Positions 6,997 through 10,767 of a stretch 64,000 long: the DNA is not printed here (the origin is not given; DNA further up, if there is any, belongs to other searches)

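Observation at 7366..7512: FS0 iron-sulfur motif of the alpha subunit is Cys-x3-Asp-x3-Cys...Cys, with Asp in place of a conserved Cys and Cys in place of the NarG His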

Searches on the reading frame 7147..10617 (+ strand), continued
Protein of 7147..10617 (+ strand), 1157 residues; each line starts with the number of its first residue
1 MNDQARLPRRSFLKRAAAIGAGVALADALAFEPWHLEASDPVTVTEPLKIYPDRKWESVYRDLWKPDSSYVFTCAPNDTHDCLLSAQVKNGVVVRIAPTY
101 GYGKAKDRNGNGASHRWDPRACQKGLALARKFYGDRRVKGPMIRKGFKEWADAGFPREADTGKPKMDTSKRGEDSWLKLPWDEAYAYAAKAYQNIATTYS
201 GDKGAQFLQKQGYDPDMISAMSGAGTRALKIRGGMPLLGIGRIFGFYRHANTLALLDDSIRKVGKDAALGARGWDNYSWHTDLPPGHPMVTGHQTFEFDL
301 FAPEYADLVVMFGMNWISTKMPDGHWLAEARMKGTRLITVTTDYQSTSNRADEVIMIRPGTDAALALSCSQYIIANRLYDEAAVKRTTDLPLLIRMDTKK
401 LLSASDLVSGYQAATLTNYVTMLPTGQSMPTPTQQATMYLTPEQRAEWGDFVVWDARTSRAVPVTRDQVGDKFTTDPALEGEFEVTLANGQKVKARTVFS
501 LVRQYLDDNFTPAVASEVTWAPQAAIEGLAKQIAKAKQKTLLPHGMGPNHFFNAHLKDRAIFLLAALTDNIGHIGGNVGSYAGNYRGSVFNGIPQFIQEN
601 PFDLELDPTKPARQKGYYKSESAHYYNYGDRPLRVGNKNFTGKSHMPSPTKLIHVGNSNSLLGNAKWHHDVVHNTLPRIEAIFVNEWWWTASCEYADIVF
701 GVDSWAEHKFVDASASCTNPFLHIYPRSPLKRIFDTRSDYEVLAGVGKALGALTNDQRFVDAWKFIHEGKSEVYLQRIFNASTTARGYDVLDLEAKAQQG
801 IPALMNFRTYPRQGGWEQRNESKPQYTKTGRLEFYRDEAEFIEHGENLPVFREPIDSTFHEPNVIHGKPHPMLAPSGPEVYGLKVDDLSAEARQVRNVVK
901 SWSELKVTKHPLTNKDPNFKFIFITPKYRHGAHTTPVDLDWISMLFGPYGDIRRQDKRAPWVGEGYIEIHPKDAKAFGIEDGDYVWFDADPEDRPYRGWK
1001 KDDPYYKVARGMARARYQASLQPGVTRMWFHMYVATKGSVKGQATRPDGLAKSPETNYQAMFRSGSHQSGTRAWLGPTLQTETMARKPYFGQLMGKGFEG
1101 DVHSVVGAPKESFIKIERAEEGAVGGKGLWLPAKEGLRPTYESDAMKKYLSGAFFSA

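Call 30: find_related_loci(query=window:7147-10617:+, collection=genome_contigs, flank=10000)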
Query window:7147-10617:+ (1157 aa) in genome_contigs; peptide patterns used: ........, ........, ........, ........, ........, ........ (x = any residue, [..] = any of these).
159 stretches matched a pattern; 146 encode a relative of the query (tblastn E <= 1e-3); the best 80 are kept; 80 distinct loci.
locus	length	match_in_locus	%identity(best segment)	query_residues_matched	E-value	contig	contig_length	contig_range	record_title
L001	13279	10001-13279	91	1-1094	0e+0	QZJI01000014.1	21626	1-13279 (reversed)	MAG: Dehalococcoidia bacterium isolate SURF_43 Ga0104751_1003643, whole genome shotgun sequence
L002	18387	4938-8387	77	9-1155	0e+0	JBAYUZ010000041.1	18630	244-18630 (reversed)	MAG: Dehalococcoidia bacterium isolate SO_2016_LW3_48 scaffold04239_LW162_2016, whole genome shotgun sequence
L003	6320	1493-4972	74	1-1156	0e+0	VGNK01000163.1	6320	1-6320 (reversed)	MAG: Chloroflexi bacterium isolate K_Offshore_120m_m2_037 K_Offshore_120m_m2_037_Ga0194131_10020865, whole genome shotgu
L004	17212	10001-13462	72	4-1157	0e+0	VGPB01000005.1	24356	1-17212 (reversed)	MAG: Chloroflexi bacterium isolate K_Offshore_80m_m2_170 K_Offshore_80m_m2_170_Ga0194132_10004295, whole genome shotgun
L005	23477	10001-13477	72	1-1157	0e+0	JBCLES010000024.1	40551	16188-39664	Anaerolineae bacterium isolate SLM_MC1B_810-D21 Node_24_length_40551_cov_60.995430, whole genome shotgun sequence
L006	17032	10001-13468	71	1-1157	0e+0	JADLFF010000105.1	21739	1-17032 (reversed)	MAG: Dehalococcoidia bacterium isolate SJ354 c_000001374375, whole genome shotgun sequence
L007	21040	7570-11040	71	1-1155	0e+0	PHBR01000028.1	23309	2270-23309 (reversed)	MAG: Chloroflexi bacterium HGW-Chloroflexi-9 bjp_ig2069_scaffold_910, whole genome shotgun sequence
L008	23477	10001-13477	70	1-1157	0e+0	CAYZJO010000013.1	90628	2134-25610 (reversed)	MAG TPA_asm: uncultured Dehalococcoidaceae bacterium isolate binchicken_co235_250 genome assembly, contig: NODE_556_leng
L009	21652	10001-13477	71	1-1157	0e+0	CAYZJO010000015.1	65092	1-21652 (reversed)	MAG TPA_asm: uncultured Dehalococcoidaceae bacterium isolate binchicken_co235_250 genome assembly, contig: NODE_1057_len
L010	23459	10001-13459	69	7-1157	0e+0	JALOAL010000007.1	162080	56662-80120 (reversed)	MAG: Dehalococcoidia bacterium isolate SO_2017_LW2 bin 159 scaffold_174_c1_LW138R_2017, whole genome shotgun sequence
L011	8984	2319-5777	69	7-1157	0e+0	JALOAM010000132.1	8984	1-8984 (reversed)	MAG: Dehalococcoidia bacterium isolate SO_2017_LW2 bin 160 scaffold_16809_c1_LW138R_2017, whole genome shotgun sequence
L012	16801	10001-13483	68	1-1157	0e+0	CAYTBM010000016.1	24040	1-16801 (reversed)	MAG TPA_asm: uncultured Anaerolineaceae bacterium isolate binchicken_co197_498 genome assembly, contig: NODE_2950_length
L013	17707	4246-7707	68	6-1157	0e+0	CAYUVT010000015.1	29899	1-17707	MAG TPA_asm: uncultured Anaerolineaceae bacterium isolate SRP329715_co1_414 genome assembly, contig: NODE_2148_length_29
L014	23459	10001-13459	67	9-1157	0e+0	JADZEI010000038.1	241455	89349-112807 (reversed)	MAG: Dehalococcoidia bacterium isolate SJ813 c_000000762196, whole genome shotgun sequence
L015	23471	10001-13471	70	3-1157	0e+0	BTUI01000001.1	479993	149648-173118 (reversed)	MAG: Chloroflexota bacterium AMX-MBFR-23 DNA, sequence01, whole genome shotgun sequence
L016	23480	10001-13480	76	1-1157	0e+0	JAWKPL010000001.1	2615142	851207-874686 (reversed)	MAG: Dehalococcoidia bacterium isolate ABC1.207 ABC1.207.fa-1, whole genome shotgun sequence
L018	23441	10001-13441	61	6-1157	0e+0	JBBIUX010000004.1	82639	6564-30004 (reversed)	MAG: Candidatus Fraserbacteria bacterium isolate BR2F70218_bin_63 NODE_233_length_82639_cov_5.7682, whole genome shotgun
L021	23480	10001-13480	76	1-1157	0e+0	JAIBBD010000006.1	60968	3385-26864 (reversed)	MAG: Dehalococcoidia bacterium isolate SSF39 NODE_8747_length_60968_cov_34.782252, whole genome shotgun sequence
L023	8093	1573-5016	59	7-1157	0e+0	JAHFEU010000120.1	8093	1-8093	MAG: Nitrospirae bacterium isolate nzgw276 NODE_4496_length_8094_cov_4.221121, whole genome shotgun sequence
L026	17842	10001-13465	58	1-1157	0e+0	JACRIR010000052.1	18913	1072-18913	MAG: Candidatus Poribacteria bacterium isolate NC_groundwater_1808_Pr3_B-0.1um_54_35 SR-2_scaffold_141_480719, whole gen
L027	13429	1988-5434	59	7-1157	0e+0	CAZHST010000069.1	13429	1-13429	MAG TPA_asm: uncultured bacterium isolate binchicken_co30_163 genome assembly, contig: NODE_3093_length_13429_cov_16.666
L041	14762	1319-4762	58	7-1157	0e+0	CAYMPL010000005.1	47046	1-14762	MAG TPA_asm: uncultured bacterium isolate binchicken_co248_740 genome assembly, contig: NODE_560_length_47046_cov_7.2239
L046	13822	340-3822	68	1-1157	0e+0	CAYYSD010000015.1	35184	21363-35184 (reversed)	MAG TPA_asm: uncultured Anaerolineaceae bacterium isolate SRP237561_co1_64 genome assembly, contig: NODE_1717_length_351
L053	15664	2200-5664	55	1-1157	0e+0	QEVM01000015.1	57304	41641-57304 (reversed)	MAG: Proteobacteria bacterium isolate PRO3 J3_scaffold_640, whole genome shotgun sequence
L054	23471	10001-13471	70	3-1157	0e+0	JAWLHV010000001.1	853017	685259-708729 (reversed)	MAG: Dehalococcoidia bacterium isolate 30dZY2.bin.80 NODE_9_length_853017_cov_7.380028, whole genome shotgun sequence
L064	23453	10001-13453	54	7-1157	0e+0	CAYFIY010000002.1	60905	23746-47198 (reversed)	MAG TPA_asm: Candidatus Hadarchaeota archaeon isolate ERP003628_co1_45 genome assembly, contig: NODE_72_length_60905_cov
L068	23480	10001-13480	78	1-1157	0e+0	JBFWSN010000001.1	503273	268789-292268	MAG: Dehalococcoidia bacterium isolate CA_2019_TPBF_24 NODE_132_length_503273_cov_8.544325_TPBF, whole genome shotgun se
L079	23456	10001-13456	57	1-1157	0e+0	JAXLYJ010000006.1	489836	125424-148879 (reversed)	MAG: Polyangiales bacterium isolate STL-MYX10 C1.257.fa-6, whole genome shotgun sequence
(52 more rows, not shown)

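Call 36: search_protein_representatives(protein=window:7147-10617:+)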
Query: 1157 residues. Proteins with E-value up to 0.001 (for the whole library): 2657; up to 1e-10: 1157; up to 1e-30: 269. The best 150 are listed.
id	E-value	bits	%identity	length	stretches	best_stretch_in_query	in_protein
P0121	0.0e+00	1543.5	58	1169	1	7-1155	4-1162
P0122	2.7e-284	962.7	44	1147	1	7-1153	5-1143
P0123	5.9e-250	848.9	42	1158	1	8-1155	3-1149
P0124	2.8e-243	826.8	55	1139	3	665-1017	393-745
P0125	4.6e-231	786.4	55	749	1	8-651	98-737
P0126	5.2e-216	736.5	39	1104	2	8-863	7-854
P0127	2.3e-196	671.4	57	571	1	46-572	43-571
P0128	1.9e-178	612.1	57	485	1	6-485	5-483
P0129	1.3e-174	599.4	42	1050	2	7-729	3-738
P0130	3.1e-170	584.9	53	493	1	130-621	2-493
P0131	1.6e-168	579.2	48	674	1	194-767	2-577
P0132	5.7e-159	547.6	44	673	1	19-679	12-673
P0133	1.4e-130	453.6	53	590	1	546-979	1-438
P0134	2.2e-123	429.7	36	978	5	444-858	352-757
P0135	5.3e-117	408.6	59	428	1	420-730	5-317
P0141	2.5e-102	360.0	35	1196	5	266-601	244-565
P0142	3.1e-102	359.7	34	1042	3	275-861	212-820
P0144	4.1e-98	346.0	33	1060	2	269-986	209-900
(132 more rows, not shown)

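Call 72: search_protein_families(library=pfam, proteins=[L016:1504-3027:-, L016:3294-3896:+, L016:3900-4334:-, L016:4347-4790:-, L016:4786-5277:-, L016:5317-8556:-, L016:8745-9692:+, L016:16578-17846:+, L016:18618-19559:+, L016:19516-20571:+], max_evalue=0.00001)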
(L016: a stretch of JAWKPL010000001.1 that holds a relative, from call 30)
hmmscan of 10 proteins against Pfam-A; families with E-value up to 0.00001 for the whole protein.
L016:1504-3027:- (507 aa): 0 families

L016:3294-3896:+ (201 aa): 1 family
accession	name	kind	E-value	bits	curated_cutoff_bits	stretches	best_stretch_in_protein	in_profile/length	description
PF00625.27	Guanylate_kin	-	4.3e-36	124.7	25.2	1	10-187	5-180/182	Guanylate kinase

L016:3900-4334:- (144 aa): 0 families

L016:4347-4790:- (147 aa): 1 family
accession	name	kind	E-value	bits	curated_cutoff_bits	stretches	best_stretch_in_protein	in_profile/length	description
PF08818.16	DUF1801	-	1.7e-08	35.1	27.2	1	16-127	1-82/85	Domain of unknown function (DU1801)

L016:4786-5277:- (163 aa): 5 families
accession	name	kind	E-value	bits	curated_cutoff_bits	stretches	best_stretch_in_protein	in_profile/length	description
PF00583.31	Acetyltransf_1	-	1.4e-19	71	20.7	1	32-134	20-115/116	Acetyltransferase (GNAT) family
PF13508.13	Acetyltransf_7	-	6.1e-13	49.4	27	1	48-134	3-81/84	Acetyltransferase (GNAT) domain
PF08445.16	FR47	-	5.9e-08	33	22.1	1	80-146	23-86/86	FR47-like protein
PF13302.13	Acetyltransf_3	-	1.3e-06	29.6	25.4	1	2-135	4-137/138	Acetyltransferase (GNAT) domain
PF13673.13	Acetyltransf_10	-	3.7e-06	27.4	23.6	1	76-136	52-108/128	Acetyltransferase (GNAT) domain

L016:5317-8556:- (1079 aa): 0 families

L016:8745-9692:+ (316 aa): 0 families

L016:16578-17846:+ (423 aa): 1 family
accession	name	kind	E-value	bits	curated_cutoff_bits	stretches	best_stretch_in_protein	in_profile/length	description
PF11376.13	DUF3179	-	1.9e-104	349.6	27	1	109-419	1-292/292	Protein of unknown function (DUF3179)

L016:18618-19559:+ (314 aa): 0 families

L016:19516-20571:+ (352 aa): 1 family
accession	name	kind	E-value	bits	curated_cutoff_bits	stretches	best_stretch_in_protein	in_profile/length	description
PF00296.26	Bac_luciferase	-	2.1e-49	169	27.9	1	51-323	20-313/314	Luciferase-like monooxygenase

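Call 75: predict_structure(alignment_id=A1)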
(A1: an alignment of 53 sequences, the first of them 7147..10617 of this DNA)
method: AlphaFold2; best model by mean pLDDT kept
length: 1157 residues; sequences in the alignment: 53
mean_pLDDT: 78.5   pTM: 0.84
mean pLDDT of the five models: 78.5, 78.4, 78.1, 76.7, 74.9
residues with pLDDT >= 90: 388; 70-90: 475; 50-70: 153; < 50: 141
segments of 3 or more residues with pLDDT < 50: 1-11, 13-41, 50-63, 76-79, 123-127, 279-286, 292-294, 316-324, 546-553, 581-584, 808-811, 927-956, 960-962, 1069-1071
pLDDT, mean of each block of 10 residues (from residue 1): 40 47 41 42 51 46 65 62 75 71 82 69 49 68 95 96 90 88 98 98 97 94 96 76 91 98 96 72 51 54 84 54 59 87 67 85 91 97 93 95 93 91 84 79 91 94 93 93 93 97 96 94 96 95 58 62 91 77 55 89 92 91 79 79 88 77 68 88 86 89 81 72 84 85 97 96 94 92 84 93 65 71 86 88 88 81 90 88 82 79 93 87 62 39 36 44 70 89 82 72 81 80 76 74 77 77 66 62 78 80 58 83 71 71 76 59
secondary structure, 60 per line:
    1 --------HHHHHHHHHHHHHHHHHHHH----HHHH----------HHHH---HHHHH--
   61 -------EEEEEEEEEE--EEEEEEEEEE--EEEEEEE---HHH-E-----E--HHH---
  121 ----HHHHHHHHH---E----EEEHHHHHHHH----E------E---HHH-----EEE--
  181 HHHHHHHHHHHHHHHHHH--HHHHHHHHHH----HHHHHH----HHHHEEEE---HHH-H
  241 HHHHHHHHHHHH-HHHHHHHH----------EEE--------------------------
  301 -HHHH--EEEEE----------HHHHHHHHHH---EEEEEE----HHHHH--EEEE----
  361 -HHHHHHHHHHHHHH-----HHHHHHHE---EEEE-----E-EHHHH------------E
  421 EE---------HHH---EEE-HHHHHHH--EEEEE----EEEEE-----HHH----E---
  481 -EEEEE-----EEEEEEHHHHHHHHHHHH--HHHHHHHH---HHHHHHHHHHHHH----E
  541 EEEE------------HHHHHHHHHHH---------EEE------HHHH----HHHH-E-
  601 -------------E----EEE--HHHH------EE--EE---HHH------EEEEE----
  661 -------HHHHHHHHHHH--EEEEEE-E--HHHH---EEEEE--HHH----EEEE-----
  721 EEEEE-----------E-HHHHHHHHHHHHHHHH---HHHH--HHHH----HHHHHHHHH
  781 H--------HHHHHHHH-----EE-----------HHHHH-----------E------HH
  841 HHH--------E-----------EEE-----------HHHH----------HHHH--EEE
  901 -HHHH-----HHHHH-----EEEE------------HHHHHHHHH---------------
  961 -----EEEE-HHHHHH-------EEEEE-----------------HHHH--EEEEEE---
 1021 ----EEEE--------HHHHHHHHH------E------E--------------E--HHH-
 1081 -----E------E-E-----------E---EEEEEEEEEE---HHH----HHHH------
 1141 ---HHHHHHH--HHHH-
elements in order (helices of 4 or more, strands of 3 or more residues): H9-28 H33-36 H47-50 H54-58 E68-77 E80-89 E92-98 H125-133 E142-144 H145-152 E176-178 H181-198 H201-210 H215-220 H225-228 E229-232 H240-252 H254-261 E272-274 H302-305 E308-312 H323-332 E336-341 H346-350 E353-356 H362-375 H381-387 E392-395 H404-407 E420-422 E438-440 H442-448 E451-455 E460-464 E482-486 E492-497 H498-509 H512-519 H523-535 E540-544 H557-567 E577-579 H586-589 H594-597 E619-621 H624-627 E652-656 H668-678 E681-686 H691-694 E698-702 E712-715 E721-725 H739-754 H758-761 H764-767 H772-781 H790-797 H816-820 H839-843 E864-866 H878-881 H892-895 E898-900 H902-905 H911-915 E921-924 H937-945 E966-969 H971-976 E984-988 H1006-1009 E1012-1017 E1025-1028 H1037-1045 E1111-1120 H1131-1134 H1144-1150 H1153-1156

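Call 77: fold_search(model_id=the predicted structure, library=pdb)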
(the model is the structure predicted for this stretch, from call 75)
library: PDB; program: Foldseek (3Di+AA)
matches with E <= 10: 867; with E <= 0.001: 155
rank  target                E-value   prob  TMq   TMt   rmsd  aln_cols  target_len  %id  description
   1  7b04_H                0.0e+00  1.00  0.88  0.91   5.5      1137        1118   40  Structure of Nitrite oxidoreductase (Nxr) from the anammox bacterium Kuenenia stuttgartiensis. (released 2021-07-14)
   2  7b04_K                0.0e+00  1.00  0.88  0.91   5.5      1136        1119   40  Structure of Nitrite oxidoreductase (Nxr) from the anammox bacterium Kuenenia stuttgartiensis. (released 2021-07-14)
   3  7b04_B                0.0e+00  1.00  0.88  0.91   5.5      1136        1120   40  Structure of Nitrite oxidoreductase (Nxr) from the anammox bacterium Kuenenia stuttgartiensis. (released 2021-07-14)
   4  7b04_Q                0.0e+00  1.00  0.88  0.91   5.8      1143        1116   39  Structure of Nitrite oxidoreductase (Nxr) from the anammox bacterium Kuenenia stuttgartiensis. (released 2021-07-14)
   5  7b04_N               6.2e-104  1.00  0.88  0.91   5.8      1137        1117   40  Structure of Nitrite oxidoreductase (Nxr) from the anammox bacterium Kuenenia stuttgartiensis. (released 2021-07-14)
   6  7b04_E                4.2e-93  1.00  0.86  0.90   5.6      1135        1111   40  Structure of Nitrite oxidoreductase (Nxr) from the anammox bacterium Kuenenia stuttgartiensis. (released 2021-07-14)
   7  4ydd_C                2.6e-48  1.00  0.62  0.80   5.2      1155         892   19  Crystal structure of the perchlorate reductase PcrAB from Azospira suillum PS (released 2016-03-09)
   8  4ydd_A                2.9e-48  1.00  0.61  0.78   5.3      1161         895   19  Crystal structure of the perchlorate reductase PcrAB from Azospira suillum PS (released 2016-03-09)
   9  5e7o_A                2.9e-48  1.00  0.59  0.76   7.4      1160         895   19  Crystal structure of the perchlorate reductase PcrAB mutant W461E of PcrA from Azospira suillum PS (released 2016-03-09)
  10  5ch7_C                7.6e-48  1.00  0.61  0.77   6.1      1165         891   19  Crystal structure of the perchlorate reductase PcrAB - Phe164 gate switch intermediate - from Azospira suillum PS (released 2016-03-09)
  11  5ch7_A                2.0e-47  1.00  0.61  0.78   5.4      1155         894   19  Crystal structure of the perchlorate reductase PcrAB - Phe164 gate switch intermediate - from Azospira suillum PS (released 2016-03-09)
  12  2ivf_A                5.2e-44  1.00  0.55  0.69   9.6      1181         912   19  Ethylbenzene dehydrogenase from Aromatoleum aromaticum (released 2006-09-14)
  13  3egw_A                1.9e-38  1.00  0.61  0.57   8.4      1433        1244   16  The crystal structure of the NarGHI mutant NarH - C16A (released 2010-03-02)
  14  1q16_A                2.0e-38  1.00  0.58  0.54  11.6      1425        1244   16  Crystal structure of Nitrate Reductase A, NarGHI, from Escherichia coli (released 2003-10-07)
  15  1siw_A                7.0e-38  1.00  0.60  0.57   8.6      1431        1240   16  Crystal structure of the apomolybdo-NarGHI (released 2004-06-08)
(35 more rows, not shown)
